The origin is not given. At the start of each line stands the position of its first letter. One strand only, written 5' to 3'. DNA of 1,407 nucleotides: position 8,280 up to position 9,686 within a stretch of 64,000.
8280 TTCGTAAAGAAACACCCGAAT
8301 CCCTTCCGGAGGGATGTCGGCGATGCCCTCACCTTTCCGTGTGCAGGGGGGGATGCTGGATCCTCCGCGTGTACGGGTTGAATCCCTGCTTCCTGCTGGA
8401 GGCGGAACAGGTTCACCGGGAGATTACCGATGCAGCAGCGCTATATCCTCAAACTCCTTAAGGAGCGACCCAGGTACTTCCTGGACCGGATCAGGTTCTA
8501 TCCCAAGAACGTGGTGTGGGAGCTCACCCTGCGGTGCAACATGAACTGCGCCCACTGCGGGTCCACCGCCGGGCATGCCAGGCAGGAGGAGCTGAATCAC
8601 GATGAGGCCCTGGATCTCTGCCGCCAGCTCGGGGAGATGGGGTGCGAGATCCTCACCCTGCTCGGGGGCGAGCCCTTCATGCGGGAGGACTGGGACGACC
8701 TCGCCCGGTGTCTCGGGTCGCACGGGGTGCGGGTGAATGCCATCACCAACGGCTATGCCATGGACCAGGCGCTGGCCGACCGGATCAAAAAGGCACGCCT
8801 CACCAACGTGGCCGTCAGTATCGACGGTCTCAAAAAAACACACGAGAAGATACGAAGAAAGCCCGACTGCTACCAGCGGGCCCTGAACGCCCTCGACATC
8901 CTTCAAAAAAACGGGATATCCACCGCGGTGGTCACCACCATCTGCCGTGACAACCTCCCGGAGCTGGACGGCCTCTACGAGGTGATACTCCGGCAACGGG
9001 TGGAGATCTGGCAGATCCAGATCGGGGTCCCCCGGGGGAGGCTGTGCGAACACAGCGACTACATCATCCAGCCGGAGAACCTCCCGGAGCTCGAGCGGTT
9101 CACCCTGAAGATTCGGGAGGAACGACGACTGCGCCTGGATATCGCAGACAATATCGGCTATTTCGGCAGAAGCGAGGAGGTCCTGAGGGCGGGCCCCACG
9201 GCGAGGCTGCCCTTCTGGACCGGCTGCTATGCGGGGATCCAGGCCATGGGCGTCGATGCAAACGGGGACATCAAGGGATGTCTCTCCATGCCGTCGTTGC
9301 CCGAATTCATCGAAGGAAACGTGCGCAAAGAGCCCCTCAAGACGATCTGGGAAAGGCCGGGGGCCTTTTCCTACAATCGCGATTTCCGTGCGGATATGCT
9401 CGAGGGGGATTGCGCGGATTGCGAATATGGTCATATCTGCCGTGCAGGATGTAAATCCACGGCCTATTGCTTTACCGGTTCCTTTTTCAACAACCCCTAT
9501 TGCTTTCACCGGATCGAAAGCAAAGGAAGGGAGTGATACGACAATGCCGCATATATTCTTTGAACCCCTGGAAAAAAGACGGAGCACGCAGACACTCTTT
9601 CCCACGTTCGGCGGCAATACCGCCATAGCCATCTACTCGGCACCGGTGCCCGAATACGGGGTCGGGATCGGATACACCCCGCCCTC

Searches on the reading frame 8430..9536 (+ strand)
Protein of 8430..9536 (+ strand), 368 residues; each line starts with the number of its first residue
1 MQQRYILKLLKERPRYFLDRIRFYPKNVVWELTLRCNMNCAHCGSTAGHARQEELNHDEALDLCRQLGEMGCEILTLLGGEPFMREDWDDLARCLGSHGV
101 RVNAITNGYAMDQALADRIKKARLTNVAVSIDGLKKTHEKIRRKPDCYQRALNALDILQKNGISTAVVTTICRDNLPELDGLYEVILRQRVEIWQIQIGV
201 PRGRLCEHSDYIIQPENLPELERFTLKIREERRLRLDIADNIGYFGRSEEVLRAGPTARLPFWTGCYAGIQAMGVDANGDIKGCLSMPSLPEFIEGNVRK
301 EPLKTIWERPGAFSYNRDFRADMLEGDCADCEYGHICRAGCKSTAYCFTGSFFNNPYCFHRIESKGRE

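Call 6: search_protein_families(library=pfam, proteins=[window:8430-9536:+], max_evalue=0.01)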
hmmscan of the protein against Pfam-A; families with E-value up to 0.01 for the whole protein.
window:8430-9536:+ (368 aa): 3 families
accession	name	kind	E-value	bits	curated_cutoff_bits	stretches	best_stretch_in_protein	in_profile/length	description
PF04055.27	Radical_SAM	-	1.1e-24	87.9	29.5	1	31-171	2-151/166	Radical SAM superfamily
PF13186.11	SPASM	-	2.2e-07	31.5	21.5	1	266-332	1-67/67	Iron-sulfur cluster-binding domain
PF13353.11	Fer4_12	-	3.5e-06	27.8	22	1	35-139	14-121/137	4Fe-4S single cluster domain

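Call 7: search_protein_families(library=ncbifam, proteins=[window:8430-9536:+], max_evalue=0.01)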
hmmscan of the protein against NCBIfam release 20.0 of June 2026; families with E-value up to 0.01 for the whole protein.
window:8430-9536:+ (368 aa): 80 families (the best 25 are shown)
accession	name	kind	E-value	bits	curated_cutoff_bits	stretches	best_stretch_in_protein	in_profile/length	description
TIGR04103.1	rSAM_nif11_3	equivalog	2.2e-86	290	725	1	27-363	6-347/412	nif11-class peptide radical SAM maturase 3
TIGR03913.1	rad_SAM_trio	equivalog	1.4e-73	248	591.75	1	19-362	12-356/477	GDL motif peptide-associated radical SAM/SPASM maturase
TIGR04545.1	rSAM_ahbD_hemeb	equivalog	1.7e-49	169.1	500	1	28-360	2-337/339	heme b synthase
TIGR04133.1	rSAM_w_lipo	hypoth_equivalog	6.5e-49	166.7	425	1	26-339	24-329/350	TIGR04133 family radical SAM/SPASM protein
TIGR04055.1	rSAM_NirJ2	equivalog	6.2e-43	147.6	500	1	28-360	2-324/326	putative heme d1 biosynthesis radical SAM protein NirJ2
TIGR04053.2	TIGR04053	equivalog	3.3e-41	141.8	395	2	25-226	7-211/366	TIGR04053 family radical SAM/SPASM domain-containing protein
TIGR04051.1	rSAM_NirJ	equivalog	3.7e-40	138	515.45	2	28-192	4-169/354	heme d1 biosynthesis radical SAM protein NirJ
TIGR04347.1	pseudo_SAM_Halo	equivalog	1.6e-36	126.4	525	2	28-193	40-206/390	TIGR04347 family pseudo-SAM/SPASM protein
TIGR04546.1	rSAM_ahbC_deAc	equivalog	1.6e-36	125.9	650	2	27-189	40-203/390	12,18-didecarboxysiroheme deacetylase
NF050035.1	rSAM_WgK_link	exception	6.6e-36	124.1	650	2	25-215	8-200/367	radical SAM/SPASM peptide maturase WgkB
TIGR04303.1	GeoRSP_rSAM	equivalog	2.3e-35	122.7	400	1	25-358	4-324/325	GeoRSP system radical SAM/SPASM protein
TIGR04054.1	rSAM_NirJ1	equivalog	1.8e-34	119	650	2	28-191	38-202/387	putative heme d1 biosynthesis radical SAM protein NirJ1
TIGR03962.1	mycofact_rSAM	equivalog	3.4e-34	118.5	265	1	25-356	11-327/339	mycofactocin radical SAM maturase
TIGR04250.1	SCM_rSAM_ScmE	equivalog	1.4e-29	103.1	400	2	25-188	2-167/358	SynChlorMet cassette radical SAM/SPASM protein ScmE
TIGR04340.1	rSAM_ACGX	hypoth_equivalog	1.9e-28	99.7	400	1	29-362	6-341/341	radical SAM/SPASM domain protein, ACGX system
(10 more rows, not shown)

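Call 30: search_solved_structures(query=window:8430-9533:+, max_evalue=0.00001)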
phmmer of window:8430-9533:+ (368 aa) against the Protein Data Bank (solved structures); distinct sequences matched with E-value up to 0.00001: 8.
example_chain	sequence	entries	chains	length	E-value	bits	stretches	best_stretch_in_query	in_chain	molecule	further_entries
6efn_A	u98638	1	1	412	6.7e-15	58.2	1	23-188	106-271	Sporulation killing factor maturation protein SkfB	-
7vob_C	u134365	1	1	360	1.6e-11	47.1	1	33-197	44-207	Cytosylglucuronate decarboxylase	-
7voc_C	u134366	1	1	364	1.6e-11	47.1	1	33-197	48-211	Cytosylglucuronate decarboxylase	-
6c8v_A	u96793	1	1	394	1.9e-10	43.6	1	25-358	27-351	Coenzyme PQQ synthesis protein E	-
5wgg_A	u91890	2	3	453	1.5e-08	37.3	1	30-349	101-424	Radical SAM domain protein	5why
8wm2_A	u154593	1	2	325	5e-07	32.3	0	12-131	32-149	Fe-S radical SAM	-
5v1q_A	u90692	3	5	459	1.1e-06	31.1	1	21-342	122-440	Radical SAM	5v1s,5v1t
2fb2_A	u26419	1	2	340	8.7e-06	28.2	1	27-171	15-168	Molybdenum cofactor biosynthesis protein A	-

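Call 40: find_homologous_proteins(query=window:8430-9533:+, max_evalue=1e-30)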
Query window:8430-9533:+ (368 aa): 262 proteins with E <= 1e-30 among 3106 candidates; the best 120 are listed.
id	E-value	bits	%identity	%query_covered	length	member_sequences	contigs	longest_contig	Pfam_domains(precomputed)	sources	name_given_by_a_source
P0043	5.4e-241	817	93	100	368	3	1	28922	PF13186.12,PF04055.28,PF13353.12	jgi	-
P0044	8.1e-216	734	83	98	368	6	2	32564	PF13186.12,PF04055.28,PF13353.12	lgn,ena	-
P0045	6.5e-214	728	81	99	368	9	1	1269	PF13186.12,PF04055.28,PF13353.12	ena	-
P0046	2.6e-206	703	77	99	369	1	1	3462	PF13186.12,PF04055.28,PF13353.12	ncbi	-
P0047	3.4e-200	683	74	99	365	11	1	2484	PF13186.12,PF04055.28,PF13353.12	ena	-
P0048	3.2e-193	660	73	99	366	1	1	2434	PF13186.12,PF04055.28,PF13353.12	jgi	jgi:radical SAM protein with 4Fe4S-binding SPASM domain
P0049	7.4e-189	646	71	99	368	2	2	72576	PF13186.12,PF04055.28,PF13353.12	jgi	jgi:radical SAM protein with 4Fe4S-binding SPASM domain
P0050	2.8e-188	644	71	99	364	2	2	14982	PF13186.12,PF04055.28,PF13353.12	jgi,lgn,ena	-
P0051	1.3e-185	635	69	99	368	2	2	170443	PF13186.12,PF04055.28,PF13353.12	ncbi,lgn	ncbi:MAG: radical SAM protein [bacterium]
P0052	8.8e-185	632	71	98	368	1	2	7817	PF13186.12,PF04055.28,PF13353.12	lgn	-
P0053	5.7e-183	626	68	99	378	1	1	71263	PF13186.12,PF04055.28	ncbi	ncbi:MAG: radical SAM protein [bacterium]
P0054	1.5e-182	625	68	98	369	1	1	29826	PF13186.12,PF04055.28,PF13353.12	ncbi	ncbi:MAG: radical SAM protein [bacterium]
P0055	3.2e-179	614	68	97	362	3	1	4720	PF13186.12,PF04055.28,PF13353.12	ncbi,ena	-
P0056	1.5e-178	612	67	98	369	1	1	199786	PF13186.12,PF04055.28,PF13353.12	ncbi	ncbi:MAG: radical SAM protein [bacterium]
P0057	7.9e-176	603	73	90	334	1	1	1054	PF13186.12,PF04055.28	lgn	-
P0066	5.4e-116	406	50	97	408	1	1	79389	PF13186.12,PF04055.28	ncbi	-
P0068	6.3e-112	392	48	95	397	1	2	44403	PF13186.12,PF04055.28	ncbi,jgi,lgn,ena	-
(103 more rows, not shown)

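Call 42: find_encoding_contigs(protein=P0066, flank=6000, max_places=2)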
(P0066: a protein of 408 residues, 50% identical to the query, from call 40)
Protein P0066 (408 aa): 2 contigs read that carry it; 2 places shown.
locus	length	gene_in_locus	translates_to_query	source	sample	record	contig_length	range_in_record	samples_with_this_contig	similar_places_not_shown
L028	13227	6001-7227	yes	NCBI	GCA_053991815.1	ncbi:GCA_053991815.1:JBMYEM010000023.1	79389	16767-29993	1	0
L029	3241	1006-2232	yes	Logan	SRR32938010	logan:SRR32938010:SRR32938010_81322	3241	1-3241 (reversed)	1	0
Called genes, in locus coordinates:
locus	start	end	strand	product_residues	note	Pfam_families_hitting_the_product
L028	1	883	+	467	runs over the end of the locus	PF00152:tRNA-synt_2, PF02152:FolB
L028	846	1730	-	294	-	PF21836:DUF6895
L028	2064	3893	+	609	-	PF02771:Acyl-CoA_dh_N, PF02770:Acyl-CoA_dh_M, PF00441:Acyl-CoA_dh_1, PF08028:Acyl-CoA_dh_2 (weak), PF22924:ACOX_C_alpha1 (weak), PF12806:Acyl-CoA_dh_C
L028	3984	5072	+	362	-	PF00158:Sigma54_activat, PF14532:Sigma54_activ_2, PF07728:AAA_5, PF25601:AAA_lid_14, PF02954:HTH_8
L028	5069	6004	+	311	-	PF08443:RimK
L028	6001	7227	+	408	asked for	PF04055:Radical_SAM, PF13186:SPASM (weak)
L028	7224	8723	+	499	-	PF05257:CHAP, PF16158:N_BRCA1_IG, PF11617:Cu-binding_MopE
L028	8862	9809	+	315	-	PF13353:Fer4_12 (weak), PF04055:Radical_SAM, PF06463:Mob_synth_C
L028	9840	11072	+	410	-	PF03453:MoeA_N, PF00994:MoCF_biosynth, PF03454:MoeA_C (weak)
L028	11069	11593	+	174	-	PF01967:MoaC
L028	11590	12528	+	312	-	PF03473:MOSC, PF00994:MoCF_biosynth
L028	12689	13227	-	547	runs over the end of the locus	PF08323:Glyco_transf_5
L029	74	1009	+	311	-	PF08443:RimK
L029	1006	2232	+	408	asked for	PF04055:Radical_SAM, PF13186:SPASM (weak)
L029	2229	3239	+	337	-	?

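Call 43: find_encoding_contigs(protein=P0068, flank=6000, max_places=2)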
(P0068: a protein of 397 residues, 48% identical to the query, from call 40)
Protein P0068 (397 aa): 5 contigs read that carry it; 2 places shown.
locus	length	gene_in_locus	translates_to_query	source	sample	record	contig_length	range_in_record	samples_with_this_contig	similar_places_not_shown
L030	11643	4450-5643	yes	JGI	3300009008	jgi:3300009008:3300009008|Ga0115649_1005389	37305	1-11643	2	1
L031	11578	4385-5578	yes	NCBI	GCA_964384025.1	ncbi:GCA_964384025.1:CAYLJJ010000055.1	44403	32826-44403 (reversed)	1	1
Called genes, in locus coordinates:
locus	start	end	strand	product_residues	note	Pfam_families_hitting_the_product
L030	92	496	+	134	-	-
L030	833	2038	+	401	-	-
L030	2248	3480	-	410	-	PF08378:NERD, PF00575:S1, PF23459:S1_RRP5 (weak)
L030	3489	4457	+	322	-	PF02655:ATP-grasp_3 (weak), PF08443:RimK (weak)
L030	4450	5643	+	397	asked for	PF04055:Radical_SAM, PF13186:SPASM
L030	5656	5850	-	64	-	-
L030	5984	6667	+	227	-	PF00149:Metallophos, PF12850:Metallophos_2 (weak)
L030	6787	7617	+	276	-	-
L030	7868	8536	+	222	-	-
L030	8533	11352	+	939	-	PF00501:AMP-binding, PF00550:PP-binding (weak), PF01073:3Beta_HSD, PF01370:Epimerase, PF07993:NAD_binding_4, PF16363:GDP_Man_Dehyd (weak)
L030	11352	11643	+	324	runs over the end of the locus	PF13521:AAA_28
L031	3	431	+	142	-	?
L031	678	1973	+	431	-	-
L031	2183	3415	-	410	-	PF08378:NERD, PF00575:S1, PF23459:S1_RRP5 (weak)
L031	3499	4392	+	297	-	PF02655:ATP-grasp_3 (weak), PF08443:RimK (weak)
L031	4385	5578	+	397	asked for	PF04055:Radical_SAM, PF13186:SPASM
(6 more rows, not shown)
